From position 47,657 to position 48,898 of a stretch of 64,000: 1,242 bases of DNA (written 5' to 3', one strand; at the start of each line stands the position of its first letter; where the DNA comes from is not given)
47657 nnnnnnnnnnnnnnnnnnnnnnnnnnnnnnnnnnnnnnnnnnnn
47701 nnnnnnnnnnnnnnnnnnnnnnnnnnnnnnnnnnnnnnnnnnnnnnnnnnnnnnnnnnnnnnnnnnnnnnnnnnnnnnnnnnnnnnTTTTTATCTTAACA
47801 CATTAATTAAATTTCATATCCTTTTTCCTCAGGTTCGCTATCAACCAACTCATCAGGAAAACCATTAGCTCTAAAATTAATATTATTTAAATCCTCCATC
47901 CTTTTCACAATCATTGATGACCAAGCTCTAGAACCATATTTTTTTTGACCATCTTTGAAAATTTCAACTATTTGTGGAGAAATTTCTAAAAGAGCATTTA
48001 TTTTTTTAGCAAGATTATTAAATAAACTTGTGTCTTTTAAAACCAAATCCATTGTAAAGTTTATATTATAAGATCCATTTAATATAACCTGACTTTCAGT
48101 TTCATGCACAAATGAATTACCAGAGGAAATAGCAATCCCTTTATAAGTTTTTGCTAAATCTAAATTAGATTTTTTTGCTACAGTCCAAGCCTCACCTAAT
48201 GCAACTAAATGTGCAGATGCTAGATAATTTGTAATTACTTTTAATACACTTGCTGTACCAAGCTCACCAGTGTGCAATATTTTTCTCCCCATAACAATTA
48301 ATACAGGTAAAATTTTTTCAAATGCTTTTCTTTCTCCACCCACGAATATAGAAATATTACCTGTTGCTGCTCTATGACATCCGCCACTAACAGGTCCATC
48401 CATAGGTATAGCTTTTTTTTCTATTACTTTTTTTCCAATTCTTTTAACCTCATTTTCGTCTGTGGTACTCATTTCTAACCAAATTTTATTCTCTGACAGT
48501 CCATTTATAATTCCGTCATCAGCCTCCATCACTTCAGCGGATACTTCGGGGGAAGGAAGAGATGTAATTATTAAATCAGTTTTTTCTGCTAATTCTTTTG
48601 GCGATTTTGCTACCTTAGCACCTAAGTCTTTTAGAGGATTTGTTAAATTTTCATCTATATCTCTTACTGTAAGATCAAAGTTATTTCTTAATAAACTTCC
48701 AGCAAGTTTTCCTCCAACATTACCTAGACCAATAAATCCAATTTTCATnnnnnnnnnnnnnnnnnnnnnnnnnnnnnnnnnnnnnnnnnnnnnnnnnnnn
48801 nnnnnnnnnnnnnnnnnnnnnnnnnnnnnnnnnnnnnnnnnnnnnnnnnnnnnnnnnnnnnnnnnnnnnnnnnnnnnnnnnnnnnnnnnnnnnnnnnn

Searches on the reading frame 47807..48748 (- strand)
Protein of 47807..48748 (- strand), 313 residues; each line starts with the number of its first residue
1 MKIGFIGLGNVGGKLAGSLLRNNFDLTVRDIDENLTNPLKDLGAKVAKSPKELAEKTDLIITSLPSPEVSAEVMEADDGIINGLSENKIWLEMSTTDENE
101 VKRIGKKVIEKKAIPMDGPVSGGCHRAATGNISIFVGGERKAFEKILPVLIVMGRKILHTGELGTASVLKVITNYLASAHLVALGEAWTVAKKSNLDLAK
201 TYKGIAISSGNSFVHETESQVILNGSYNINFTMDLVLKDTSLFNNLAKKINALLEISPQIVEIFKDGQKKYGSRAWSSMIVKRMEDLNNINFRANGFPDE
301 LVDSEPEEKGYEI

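Call 3: search_protein_families(library=pfam, proteins=[window:47807-48748:-])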
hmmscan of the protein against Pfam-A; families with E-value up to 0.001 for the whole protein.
window:47807-48748:- (313 aa): 4 families
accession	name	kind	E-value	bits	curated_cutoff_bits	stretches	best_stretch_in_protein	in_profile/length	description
PF03446.21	NAD_binding_2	-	1.2e-37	129.8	21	1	2-161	1-161/161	NAD binding domain of 6-phosphogluconate dehydrogenase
PF14833.11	NAD_binding_11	-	7.3e-20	71.9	30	1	164-281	1-119/122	NAD-binding of NADP-dependent 3-hydroxyisobutyrate dehydrogenase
PF03807.23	F420_oxidored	-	5.2e-07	30.6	21.6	1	2-71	1-74/94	NADP oxidoreductase coenzyme F420-dependent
PF02826.25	2-Hacid_dh_C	-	0.00093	19.1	25.1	0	2-73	38-108/178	D-isomer specific 2-hydroxyacid dehydrogenase, NAD binding domain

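Call 4: search_protein_families(library=ncbifam, proteins=[window:47807-48748:-])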
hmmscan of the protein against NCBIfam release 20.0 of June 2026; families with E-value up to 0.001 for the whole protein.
window:47807-48748:- (313 aa): 11 families
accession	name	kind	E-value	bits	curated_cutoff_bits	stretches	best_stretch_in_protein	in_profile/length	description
NF008592.0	PRK11559.1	equivalog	1.3e-51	175.7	397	1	1-291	3-293/296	2-hydroxy-3-oxopropionate reductase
NF043037.1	ThreonDh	equivalog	4.1e-48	164.3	350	1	2-270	4-273/297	L-threonate dehydrogenase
TIGR01692.1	HIBADH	equivalog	1.9e-46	158.8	291.6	1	5-280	1-284/288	3-hydroxyisobutyrate dehydrogenase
TIGR01505.1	tartro_sem_red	equivalog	7.7e-45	153.3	340.75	1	2-289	1-288/291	2-hydroxy-3-oxopropionate reductase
NF012005.0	PRK15461.1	equivalog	1.9e-40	138.9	348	1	2-280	3-283/298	sulfolactaldehyde 3-reductase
NF011633.0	PRK15059.1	equivalog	8.5e-31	107.2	451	1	1-289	1-288/292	2-hydroxy-3-oxopropionate reductase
NF007161.0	PRK09599.1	subfamily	2.9e-15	56.3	271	1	1-198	1-204/302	NADP-dependent phosphogluconate dehydrogenase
TIGR00872.1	gnd_rel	equivalog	6.9e-14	51.8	297.2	1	1-237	1-223/299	phosphogluconate dehydrogenase (NAD(+)-dependent, decarboxylating)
NF006307.0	PRK08507.1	equivalog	8.2e-05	21.9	295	1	1-118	1-117/275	prephenate dehydrogenase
NF006765.0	PRK09287.1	equivalog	0.00013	21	413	1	2-193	5-206/476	NADP-dependent phosphogluconate dehydrogenase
NF035922.1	Trp_DH_ScyB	equivalog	0.00094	18.3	600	0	1-54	169-222/346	tryptophan dehydrogenase ScyB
